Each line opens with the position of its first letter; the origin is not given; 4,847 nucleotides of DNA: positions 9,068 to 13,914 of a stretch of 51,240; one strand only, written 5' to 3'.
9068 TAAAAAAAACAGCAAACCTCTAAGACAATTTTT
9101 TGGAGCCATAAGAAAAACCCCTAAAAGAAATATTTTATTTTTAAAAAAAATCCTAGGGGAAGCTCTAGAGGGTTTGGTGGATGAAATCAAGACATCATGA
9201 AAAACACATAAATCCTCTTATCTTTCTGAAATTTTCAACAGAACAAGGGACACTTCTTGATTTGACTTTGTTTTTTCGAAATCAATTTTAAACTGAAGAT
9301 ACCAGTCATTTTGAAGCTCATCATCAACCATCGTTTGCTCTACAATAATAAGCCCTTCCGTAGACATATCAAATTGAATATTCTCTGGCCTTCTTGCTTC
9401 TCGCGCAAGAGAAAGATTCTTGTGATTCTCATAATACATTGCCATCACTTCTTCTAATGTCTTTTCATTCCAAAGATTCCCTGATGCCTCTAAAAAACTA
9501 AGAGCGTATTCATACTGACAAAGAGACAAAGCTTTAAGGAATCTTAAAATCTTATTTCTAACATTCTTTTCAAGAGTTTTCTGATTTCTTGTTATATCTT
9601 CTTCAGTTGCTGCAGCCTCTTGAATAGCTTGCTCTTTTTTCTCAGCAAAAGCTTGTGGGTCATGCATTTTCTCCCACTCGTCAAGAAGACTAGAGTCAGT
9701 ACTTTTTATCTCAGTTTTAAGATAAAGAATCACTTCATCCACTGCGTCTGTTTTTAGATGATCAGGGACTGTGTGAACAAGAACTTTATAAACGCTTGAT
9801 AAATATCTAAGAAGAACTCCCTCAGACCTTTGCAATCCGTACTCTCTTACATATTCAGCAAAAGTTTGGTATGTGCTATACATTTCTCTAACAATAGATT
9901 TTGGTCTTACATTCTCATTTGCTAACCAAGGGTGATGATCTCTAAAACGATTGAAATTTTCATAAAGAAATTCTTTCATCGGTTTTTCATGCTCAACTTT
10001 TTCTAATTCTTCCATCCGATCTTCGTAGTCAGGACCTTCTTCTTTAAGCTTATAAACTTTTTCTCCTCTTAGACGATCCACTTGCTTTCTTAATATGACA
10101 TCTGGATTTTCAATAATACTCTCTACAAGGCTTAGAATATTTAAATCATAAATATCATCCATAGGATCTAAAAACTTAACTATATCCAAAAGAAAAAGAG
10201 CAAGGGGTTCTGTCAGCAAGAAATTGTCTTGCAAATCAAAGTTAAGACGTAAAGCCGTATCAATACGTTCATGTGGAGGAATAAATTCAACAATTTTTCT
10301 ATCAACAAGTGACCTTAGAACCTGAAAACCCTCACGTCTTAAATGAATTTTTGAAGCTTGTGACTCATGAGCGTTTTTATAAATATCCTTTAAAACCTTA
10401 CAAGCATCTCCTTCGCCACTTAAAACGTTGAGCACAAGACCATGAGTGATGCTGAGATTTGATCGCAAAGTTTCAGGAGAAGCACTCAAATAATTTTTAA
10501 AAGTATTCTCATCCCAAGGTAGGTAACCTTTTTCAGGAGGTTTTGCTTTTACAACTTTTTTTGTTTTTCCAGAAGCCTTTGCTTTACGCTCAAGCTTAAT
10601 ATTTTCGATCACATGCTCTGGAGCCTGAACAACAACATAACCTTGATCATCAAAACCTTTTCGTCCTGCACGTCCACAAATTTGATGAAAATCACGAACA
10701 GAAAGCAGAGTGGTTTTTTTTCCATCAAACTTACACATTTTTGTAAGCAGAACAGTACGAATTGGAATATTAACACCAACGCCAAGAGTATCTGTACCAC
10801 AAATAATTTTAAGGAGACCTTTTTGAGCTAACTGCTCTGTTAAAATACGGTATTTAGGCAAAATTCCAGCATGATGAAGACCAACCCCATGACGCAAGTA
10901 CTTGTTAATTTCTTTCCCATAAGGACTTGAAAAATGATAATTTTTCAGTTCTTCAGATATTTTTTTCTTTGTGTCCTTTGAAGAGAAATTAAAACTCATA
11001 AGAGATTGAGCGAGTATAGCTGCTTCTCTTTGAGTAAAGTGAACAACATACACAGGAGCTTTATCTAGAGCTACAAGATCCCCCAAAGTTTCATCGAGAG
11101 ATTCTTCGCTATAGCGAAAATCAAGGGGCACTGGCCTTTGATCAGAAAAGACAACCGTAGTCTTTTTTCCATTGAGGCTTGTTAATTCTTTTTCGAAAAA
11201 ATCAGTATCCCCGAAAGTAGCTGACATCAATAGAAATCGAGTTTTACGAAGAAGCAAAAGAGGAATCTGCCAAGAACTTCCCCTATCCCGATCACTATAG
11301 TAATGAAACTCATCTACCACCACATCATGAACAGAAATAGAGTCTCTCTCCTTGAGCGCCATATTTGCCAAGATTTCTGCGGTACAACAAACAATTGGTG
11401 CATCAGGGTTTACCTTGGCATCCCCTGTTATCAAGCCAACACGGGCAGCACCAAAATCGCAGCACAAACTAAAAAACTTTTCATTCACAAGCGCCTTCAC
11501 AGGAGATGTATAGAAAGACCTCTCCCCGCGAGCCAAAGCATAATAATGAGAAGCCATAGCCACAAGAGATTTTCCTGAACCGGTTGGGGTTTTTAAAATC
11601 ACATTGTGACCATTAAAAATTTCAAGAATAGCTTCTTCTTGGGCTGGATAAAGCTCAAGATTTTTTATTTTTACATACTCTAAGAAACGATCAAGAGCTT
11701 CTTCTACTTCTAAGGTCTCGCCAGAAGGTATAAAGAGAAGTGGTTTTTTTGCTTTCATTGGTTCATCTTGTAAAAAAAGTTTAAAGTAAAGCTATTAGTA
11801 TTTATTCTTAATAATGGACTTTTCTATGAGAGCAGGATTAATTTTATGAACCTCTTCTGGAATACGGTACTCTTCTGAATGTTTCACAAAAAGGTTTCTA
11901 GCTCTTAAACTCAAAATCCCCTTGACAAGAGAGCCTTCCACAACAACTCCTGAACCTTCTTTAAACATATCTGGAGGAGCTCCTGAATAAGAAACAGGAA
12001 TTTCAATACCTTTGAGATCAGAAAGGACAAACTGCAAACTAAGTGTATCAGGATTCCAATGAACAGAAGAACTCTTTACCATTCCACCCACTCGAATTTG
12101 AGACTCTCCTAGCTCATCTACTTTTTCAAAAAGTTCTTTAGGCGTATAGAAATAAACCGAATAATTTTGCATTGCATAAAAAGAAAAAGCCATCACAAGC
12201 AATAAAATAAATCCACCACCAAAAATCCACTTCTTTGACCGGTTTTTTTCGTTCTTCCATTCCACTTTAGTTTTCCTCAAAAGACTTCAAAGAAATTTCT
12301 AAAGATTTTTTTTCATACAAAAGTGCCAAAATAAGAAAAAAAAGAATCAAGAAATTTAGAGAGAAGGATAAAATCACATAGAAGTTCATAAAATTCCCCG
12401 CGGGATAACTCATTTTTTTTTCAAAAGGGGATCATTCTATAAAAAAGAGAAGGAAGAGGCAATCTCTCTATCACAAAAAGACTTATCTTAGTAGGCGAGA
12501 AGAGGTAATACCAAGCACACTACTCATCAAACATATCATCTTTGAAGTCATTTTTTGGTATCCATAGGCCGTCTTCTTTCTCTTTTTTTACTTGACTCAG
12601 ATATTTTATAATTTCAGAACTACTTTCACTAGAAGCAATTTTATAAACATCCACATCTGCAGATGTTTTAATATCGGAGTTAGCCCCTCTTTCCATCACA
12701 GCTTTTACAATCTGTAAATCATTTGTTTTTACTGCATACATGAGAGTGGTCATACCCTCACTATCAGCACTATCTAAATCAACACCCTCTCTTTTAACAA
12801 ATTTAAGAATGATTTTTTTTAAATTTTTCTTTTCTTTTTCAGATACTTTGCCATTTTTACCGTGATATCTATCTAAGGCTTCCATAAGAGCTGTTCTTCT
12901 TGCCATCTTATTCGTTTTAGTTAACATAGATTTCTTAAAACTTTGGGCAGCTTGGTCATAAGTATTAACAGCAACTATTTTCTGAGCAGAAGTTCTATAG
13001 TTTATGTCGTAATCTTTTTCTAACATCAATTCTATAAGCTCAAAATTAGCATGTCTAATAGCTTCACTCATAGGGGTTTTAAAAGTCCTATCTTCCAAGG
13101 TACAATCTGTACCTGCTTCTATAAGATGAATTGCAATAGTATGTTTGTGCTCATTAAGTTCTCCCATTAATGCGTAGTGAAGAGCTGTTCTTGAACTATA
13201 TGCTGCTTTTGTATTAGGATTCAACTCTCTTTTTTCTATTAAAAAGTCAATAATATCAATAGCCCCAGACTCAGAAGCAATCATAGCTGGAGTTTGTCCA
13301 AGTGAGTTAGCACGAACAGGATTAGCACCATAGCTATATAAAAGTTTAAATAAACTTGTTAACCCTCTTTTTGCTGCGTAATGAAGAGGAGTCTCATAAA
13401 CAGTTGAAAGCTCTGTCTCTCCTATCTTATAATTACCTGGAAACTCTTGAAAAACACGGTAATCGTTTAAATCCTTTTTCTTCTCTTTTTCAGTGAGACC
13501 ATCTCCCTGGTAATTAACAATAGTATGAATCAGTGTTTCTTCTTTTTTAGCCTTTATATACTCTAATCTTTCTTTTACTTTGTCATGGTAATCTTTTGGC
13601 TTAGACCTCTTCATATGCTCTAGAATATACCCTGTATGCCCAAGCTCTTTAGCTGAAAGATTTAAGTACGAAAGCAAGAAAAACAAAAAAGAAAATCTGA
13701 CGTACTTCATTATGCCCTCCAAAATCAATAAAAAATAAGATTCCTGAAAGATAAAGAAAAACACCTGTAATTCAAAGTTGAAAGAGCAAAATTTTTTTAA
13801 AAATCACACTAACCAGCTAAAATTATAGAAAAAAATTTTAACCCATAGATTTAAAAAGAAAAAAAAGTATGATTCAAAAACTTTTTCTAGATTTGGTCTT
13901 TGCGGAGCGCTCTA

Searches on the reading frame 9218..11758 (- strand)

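Call 15: search_protein_families(library=ncbifam, proteins=[window:9218-11758:-], max_evalue=0.00001)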
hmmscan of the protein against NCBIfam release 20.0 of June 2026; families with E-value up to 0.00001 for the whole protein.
window:9218-11758:- (846 aa): 9 families
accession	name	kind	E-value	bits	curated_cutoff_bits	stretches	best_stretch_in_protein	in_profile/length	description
NF002654.0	PRK02362.1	equivalog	1.5e-38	132.6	887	2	257-383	272-398/739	ATP-dependent DNA helicase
NF040935.1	helicase_Hel308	equivalog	6.4e-36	123.7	1200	2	246-378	260-399/704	ATP-dependent DNA helicase Hel308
NF002251.0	PRK01172.1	equivalog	1.4e-35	122.7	891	1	23-379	10-375/674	ATP-dependent DNA helicase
NF001308.0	PRK00254.1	equivalog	6.6e-35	120.5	1216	1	14-379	4-385/720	ATP-dependent DNA helicase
TIGR04121.1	DEXH_lig_assoc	equivalog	6.1e-12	44.1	850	1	25-204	3-207/804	ligase-associated DNA damage response DEXH box helicase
NF010338.0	PRK13767.1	equivalog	4.3e-09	35.2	849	0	29-90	27-97/877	ATP-dependent helicase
TIGR03817.1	DECH_helic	hypoth_equivalog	8.4e-07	27.6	874.1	1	37-371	38-377/742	helicase/secretion neighborhood putative DEAH-box helicase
TIGR01587.1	cas3_core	equivalog_domain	3.9e-06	26.2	102.45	0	140-196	122-177/358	CRISPR-associated helicase Cas3'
TIGR01389.1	recQ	equivalog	5.6e-06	25.1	640.2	0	293-404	252-354/591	DNA helicase RecQ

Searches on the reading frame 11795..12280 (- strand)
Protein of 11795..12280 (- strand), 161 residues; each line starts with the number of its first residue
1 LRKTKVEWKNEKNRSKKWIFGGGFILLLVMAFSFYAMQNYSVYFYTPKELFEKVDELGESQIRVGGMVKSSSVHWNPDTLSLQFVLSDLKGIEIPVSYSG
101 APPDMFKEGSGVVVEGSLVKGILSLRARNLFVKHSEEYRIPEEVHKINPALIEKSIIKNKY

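Call 63: search_protein_families(library=ncbifam, proteins=[window:11795-12280:-], max_evalue=0.01)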
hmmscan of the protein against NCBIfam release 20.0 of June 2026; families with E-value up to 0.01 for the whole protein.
window:11795-12280:- (161 aa): 8 families
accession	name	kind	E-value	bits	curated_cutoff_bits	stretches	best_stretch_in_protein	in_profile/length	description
NF009727.0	PRK13254.1-1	equivalog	1.8e-32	112.1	126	1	13-143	6-132/144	cytochrome c maturation protein CcmE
NF009729.0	PRK13254.1-3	equivalog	3.9e-26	91.6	171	1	18-146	11-136/155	cytochrome c maturation protein CcmE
NF009731.0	PRK13254.1-5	equivalog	1.9e-24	86.1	152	1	12-145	4-132/155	cytochrome c maturation protein CcmE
NF009638.0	PRK13165.1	equivalog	2.5e-23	82.4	186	1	27-146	20-141/161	cytochrome c maturation protein CcmE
NF009635.0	PRK13150.1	equivalog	2.1e-21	76.4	264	1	26-146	19-141/159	cytochrome c maturation protein CcmE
NF009728.0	PRK13254.1-2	equivalog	5.3e-16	58.8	221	1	31-150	24-139/153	cytochrome c maturation protein CcmE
NF009730.0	PRK13254.1-4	equivalog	9.9e-15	54.8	310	1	12-143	25-151/165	cytochrome c maturation protein CcmE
NF009637.0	PRK13159.1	equivalog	7.1e-14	52.1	247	1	30-145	23-133/156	cytochrome c maturation protein CcmE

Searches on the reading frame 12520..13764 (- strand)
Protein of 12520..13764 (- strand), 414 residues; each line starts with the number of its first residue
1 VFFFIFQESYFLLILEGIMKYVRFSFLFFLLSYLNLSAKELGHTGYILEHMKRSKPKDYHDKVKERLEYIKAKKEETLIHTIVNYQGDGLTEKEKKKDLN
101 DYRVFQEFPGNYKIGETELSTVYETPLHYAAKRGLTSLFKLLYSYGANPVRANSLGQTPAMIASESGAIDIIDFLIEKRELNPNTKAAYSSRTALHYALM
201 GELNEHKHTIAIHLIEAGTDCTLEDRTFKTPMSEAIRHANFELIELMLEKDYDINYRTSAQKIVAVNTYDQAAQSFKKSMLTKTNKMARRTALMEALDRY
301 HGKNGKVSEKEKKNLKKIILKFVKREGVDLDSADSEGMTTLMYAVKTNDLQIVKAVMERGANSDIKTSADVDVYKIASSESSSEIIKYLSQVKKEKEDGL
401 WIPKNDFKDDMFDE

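Call 15: search_protein_families(library=ncbifam, proteins=[window:12520-13764:-], max_evalue=0.00001)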
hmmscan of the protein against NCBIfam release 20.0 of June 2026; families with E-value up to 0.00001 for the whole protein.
window:12520-13764:- (414 aa): 6 families
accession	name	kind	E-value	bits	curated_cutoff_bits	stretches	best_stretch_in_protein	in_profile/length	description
NF043029.1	T4SS_AnkY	equivalog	9e-18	64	600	2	184-277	451-540/543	Dot/Icm T4SS effector AnkY/LegA9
NF041931.2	MzaA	equivalog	7.1e-15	54.9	800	1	327-398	25-96/726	MZA anti-phage system associated sigma-70 family RNA polymerase sigma factor MzaA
NF043028.1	T4SS_AnkX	equivalog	1.1e-14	53.7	1400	1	153-384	579-807/938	Dot/Icm T4SS effector AnkN/AnkX/LegA8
NF043022.1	T4SS_AnkG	equivalog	3.7e-13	49.1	500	1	316-382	378-448/455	Dot/Icm T4SS effector AnkG/AnkZ/LegA7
NF043023.1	T4SS_AnkH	equivalog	2.4e-12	46.3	600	0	322-375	50-103/467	Dot/Icm T4SS effector AnkH/LegA3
NF043019.1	T4SS_AnkC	equivalog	2.6e-06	26.6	450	0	293-371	100-161/459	Dot/Icm T4SS effector AnkC/LegA12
